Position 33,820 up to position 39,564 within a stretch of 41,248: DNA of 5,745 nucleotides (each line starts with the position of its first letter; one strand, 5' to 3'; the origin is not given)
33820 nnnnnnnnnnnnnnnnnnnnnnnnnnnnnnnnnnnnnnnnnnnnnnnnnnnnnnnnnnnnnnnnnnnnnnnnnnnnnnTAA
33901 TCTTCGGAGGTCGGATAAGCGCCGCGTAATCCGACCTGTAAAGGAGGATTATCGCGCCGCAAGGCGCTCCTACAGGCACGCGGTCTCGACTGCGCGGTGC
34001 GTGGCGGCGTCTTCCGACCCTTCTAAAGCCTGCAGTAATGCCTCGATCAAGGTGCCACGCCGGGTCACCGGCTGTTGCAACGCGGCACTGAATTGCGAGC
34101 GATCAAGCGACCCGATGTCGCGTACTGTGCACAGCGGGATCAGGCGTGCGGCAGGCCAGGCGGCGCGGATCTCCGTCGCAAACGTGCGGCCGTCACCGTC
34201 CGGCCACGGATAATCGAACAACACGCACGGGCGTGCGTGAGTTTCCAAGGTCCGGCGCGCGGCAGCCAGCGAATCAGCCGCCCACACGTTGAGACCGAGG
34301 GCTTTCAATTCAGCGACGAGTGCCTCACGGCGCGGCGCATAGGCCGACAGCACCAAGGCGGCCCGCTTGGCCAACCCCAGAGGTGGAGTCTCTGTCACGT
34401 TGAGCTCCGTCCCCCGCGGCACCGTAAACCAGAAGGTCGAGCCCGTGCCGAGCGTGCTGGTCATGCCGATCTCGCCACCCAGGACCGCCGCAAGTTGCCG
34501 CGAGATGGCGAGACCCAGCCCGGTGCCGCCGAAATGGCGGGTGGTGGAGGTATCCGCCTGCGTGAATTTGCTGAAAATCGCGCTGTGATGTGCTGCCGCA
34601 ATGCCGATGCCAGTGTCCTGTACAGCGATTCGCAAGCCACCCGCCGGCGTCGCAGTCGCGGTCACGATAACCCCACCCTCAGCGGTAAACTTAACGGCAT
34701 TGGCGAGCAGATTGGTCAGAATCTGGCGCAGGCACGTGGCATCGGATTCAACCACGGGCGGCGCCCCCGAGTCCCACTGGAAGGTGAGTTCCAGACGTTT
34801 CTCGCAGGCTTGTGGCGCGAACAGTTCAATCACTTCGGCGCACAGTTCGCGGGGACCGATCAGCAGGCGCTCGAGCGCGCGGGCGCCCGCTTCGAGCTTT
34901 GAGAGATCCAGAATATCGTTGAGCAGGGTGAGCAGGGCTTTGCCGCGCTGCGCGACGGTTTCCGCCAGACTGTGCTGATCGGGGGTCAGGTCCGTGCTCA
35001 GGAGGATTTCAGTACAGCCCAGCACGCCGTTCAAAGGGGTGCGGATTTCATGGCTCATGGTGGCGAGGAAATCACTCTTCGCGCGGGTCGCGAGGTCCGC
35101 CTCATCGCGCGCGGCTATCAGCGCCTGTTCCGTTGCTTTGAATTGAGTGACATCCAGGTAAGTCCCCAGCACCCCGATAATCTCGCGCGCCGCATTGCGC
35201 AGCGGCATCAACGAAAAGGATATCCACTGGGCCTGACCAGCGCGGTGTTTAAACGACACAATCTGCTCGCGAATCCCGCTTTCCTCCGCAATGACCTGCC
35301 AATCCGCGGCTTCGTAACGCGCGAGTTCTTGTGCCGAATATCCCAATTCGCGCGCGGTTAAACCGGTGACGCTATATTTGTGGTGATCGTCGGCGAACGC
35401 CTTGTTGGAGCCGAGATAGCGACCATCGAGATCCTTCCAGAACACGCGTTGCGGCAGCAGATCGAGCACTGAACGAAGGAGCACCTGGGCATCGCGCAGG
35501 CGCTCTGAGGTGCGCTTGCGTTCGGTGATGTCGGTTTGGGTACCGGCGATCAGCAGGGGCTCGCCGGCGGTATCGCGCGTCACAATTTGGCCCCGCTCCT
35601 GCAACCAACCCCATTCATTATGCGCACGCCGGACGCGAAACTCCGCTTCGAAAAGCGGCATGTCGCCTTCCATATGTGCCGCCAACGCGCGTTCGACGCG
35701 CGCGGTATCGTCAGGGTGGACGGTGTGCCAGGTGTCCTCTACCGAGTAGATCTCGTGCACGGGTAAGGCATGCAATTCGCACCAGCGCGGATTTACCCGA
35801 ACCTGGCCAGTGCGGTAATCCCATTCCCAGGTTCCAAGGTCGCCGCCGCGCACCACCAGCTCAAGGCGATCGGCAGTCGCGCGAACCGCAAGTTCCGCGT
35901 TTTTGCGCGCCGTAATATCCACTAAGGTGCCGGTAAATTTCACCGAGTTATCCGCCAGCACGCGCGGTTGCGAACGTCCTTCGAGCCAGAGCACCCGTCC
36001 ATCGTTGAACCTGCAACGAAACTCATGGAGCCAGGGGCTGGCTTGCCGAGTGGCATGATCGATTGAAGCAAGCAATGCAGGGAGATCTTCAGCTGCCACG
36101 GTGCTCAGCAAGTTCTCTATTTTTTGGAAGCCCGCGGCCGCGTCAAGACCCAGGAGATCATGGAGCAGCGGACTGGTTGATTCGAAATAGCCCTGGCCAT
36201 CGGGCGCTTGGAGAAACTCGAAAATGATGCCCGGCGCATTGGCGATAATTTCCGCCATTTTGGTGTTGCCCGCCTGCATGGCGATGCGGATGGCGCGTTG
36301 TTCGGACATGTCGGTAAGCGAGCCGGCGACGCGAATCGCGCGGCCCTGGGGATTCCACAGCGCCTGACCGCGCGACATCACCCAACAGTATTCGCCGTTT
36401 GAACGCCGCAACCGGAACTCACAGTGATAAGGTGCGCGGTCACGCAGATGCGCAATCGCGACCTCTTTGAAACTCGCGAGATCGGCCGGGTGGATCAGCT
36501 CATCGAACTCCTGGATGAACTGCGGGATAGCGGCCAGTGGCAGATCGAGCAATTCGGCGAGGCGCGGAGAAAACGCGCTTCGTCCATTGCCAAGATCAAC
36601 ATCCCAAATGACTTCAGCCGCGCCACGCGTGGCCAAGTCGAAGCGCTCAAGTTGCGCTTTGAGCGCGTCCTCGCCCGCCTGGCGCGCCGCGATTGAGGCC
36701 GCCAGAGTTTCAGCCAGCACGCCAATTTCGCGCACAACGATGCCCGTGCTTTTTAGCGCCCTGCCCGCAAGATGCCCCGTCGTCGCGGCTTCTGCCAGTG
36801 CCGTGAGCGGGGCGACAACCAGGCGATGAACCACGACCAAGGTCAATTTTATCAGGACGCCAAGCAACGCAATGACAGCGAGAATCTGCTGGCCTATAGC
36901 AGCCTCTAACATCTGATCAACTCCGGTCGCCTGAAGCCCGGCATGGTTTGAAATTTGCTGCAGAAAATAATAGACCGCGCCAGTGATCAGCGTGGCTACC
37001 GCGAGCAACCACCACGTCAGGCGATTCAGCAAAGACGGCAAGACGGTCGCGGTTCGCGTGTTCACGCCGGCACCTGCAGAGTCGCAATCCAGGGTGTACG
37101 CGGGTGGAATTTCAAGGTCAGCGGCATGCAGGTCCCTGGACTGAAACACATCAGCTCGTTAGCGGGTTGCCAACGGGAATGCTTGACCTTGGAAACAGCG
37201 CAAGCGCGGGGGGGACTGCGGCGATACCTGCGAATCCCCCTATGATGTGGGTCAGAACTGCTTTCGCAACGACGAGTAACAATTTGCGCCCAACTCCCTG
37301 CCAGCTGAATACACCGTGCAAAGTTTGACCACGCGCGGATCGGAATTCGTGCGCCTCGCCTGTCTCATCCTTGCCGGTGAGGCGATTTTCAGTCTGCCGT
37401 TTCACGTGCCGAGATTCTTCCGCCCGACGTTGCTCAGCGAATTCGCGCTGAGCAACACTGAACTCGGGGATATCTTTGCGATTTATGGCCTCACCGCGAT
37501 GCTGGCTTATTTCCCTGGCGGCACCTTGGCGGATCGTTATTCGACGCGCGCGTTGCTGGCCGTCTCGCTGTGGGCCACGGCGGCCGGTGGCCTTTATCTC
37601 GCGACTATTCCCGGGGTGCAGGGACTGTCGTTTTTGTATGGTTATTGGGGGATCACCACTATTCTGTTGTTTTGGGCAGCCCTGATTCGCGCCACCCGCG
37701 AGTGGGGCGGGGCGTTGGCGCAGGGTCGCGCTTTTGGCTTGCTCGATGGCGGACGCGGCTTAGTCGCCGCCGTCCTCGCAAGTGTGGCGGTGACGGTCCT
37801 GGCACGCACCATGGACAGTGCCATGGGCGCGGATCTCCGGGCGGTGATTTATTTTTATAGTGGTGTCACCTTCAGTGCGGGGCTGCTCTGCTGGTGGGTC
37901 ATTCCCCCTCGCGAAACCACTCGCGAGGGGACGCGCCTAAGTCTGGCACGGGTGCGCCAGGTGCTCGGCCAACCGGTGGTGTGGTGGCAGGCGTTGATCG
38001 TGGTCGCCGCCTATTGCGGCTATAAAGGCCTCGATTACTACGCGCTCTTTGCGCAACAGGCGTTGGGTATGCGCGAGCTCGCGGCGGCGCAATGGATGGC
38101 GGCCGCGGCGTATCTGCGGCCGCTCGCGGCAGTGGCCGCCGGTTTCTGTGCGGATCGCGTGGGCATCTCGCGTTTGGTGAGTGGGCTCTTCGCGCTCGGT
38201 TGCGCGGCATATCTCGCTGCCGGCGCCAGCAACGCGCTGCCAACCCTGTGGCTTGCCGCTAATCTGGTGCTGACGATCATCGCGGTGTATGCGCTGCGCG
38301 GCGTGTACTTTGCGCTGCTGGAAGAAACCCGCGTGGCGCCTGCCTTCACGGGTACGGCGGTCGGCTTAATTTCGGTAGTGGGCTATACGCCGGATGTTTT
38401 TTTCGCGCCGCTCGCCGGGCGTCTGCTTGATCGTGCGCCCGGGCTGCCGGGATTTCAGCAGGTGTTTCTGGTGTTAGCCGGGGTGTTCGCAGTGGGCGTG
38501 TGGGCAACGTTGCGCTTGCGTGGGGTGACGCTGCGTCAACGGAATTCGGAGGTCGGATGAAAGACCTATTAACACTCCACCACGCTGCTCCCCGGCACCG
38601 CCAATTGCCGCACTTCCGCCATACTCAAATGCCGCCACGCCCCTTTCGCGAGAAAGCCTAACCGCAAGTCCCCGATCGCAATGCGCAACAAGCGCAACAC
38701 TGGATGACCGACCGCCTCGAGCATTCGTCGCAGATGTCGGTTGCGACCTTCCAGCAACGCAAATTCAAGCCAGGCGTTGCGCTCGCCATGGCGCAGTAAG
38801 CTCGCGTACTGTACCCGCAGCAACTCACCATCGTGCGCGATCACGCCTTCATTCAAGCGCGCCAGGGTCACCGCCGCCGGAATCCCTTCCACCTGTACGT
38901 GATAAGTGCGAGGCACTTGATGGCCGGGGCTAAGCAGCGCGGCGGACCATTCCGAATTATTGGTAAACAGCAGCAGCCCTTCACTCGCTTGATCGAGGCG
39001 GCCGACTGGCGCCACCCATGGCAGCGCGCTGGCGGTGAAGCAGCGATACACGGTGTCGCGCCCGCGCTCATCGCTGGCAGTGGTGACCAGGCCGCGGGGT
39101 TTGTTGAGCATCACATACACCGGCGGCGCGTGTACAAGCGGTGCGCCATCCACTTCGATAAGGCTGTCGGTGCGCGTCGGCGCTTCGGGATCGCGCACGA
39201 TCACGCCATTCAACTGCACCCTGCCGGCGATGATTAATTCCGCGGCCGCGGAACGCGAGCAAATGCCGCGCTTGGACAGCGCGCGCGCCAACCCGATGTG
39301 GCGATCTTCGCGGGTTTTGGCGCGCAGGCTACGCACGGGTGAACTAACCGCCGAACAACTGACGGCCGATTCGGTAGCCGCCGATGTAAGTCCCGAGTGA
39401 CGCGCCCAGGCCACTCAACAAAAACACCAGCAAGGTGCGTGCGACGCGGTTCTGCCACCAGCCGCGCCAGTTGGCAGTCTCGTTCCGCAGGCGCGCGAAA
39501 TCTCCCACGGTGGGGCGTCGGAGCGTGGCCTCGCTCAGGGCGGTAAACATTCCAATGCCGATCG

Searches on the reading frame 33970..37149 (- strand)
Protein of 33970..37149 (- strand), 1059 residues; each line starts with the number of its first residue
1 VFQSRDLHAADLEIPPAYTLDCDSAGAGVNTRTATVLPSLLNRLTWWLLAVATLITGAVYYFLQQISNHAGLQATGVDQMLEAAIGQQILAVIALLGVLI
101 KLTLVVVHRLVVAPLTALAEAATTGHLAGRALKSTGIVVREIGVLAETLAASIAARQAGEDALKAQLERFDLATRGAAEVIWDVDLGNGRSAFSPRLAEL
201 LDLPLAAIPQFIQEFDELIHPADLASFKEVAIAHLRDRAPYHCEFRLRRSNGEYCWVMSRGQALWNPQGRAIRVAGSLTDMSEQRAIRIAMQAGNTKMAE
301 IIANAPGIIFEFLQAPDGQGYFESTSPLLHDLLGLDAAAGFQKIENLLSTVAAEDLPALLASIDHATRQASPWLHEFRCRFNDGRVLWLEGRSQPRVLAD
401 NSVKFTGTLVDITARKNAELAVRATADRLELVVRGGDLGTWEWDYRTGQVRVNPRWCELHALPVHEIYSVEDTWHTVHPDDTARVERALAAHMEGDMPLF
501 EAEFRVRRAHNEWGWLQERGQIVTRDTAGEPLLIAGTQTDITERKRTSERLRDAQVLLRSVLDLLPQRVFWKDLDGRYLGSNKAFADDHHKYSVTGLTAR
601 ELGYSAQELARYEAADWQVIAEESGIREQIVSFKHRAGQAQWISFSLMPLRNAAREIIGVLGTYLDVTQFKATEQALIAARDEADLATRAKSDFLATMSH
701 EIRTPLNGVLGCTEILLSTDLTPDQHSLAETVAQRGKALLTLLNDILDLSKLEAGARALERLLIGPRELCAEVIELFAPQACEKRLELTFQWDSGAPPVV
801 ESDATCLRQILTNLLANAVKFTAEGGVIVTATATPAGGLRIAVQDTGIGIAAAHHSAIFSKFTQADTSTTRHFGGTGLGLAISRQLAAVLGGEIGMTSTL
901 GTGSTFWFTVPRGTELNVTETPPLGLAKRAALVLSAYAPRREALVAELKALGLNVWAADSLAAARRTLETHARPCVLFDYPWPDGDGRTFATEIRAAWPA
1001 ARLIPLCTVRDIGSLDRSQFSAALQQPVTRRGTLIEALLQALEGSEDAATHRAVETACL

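Call 57: search_protein_families(library=pfam, proteins=[window:33970-37149:-], max_evalue=0.0001)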
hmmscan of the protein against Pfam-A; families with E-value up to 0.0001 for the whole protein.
window:33970-37149:- (1059 aa): 5 families
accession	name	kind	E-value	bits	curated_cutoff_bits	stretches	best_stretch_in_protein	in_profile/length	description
PF08447.18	PAS_3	-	3.7e-44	149.3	25.6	3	193-276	4-87/89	PAS fold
PF02518.31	HATPase_c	-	4.2e-27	95.2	26.4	1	803-912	2-109/111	Histidine kinase-, DNA gyrase B-, and HSP90-like ATPase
PF00512.31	HisKA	-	3.1e-19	69.2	26.9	1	690-755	1-66/66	His Kinase A (phospho-acceptor) domain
PF08448.16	PAS_4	-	1.2e-18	67.8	23.1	1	562-671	1-109/110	PAS fold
PF13426.13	PAS_9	-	4e-12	46.8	27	0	216-283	37-103/103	PAS domain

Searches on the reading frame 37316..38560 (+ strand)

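Call 57: search_protein_families(library=pfam, proteins=[window:37316-38560:+], max_evalue=0.0001)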
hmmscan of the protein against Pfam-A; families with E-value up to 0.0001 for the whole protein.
window:37316-38560:+ (414 aa): 1 family
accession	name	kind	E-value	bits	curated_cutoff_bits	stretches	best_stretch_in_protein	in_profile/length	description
PF07690.21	MFS_1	-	5.2e-19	68.8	33.4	1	35-356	18-339/347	Major Facilitator Superfamily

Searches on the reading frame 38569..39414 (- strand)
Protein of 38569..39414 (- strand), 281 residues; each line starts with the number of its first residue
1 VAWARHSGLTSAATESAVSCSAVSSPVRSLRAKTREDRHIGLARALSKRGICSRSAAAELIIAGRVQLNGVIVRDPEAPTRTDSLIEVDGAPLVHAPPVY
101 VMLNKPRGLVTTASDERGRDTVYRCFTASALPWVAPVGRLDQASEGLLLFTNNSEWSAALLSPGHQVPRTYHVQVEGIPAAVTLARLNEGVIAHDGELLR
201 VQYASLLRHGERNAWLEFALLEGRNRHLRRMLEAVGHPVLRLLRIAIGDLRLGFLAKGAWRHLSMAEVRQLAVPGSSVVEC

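Call 57: search_protein_families(library=pfam, proteins=[window:38569-39414:-], max_evalue=0.0001)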
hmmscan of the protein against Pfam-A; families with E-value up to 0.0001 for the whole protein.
window:38569-39414:- (281 aa): 2 families
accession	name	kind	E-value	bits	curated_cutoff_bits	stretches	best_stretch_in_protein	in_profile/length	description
PF00849.27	PseudoU_synth_2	-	2.6e-18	67.1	26.8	1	100-234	2-152/152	RNA pseudouridylate synthase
PF01479.30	S4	-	1.6e-07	31.4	22.8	1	42-77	3-39/48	S4 domain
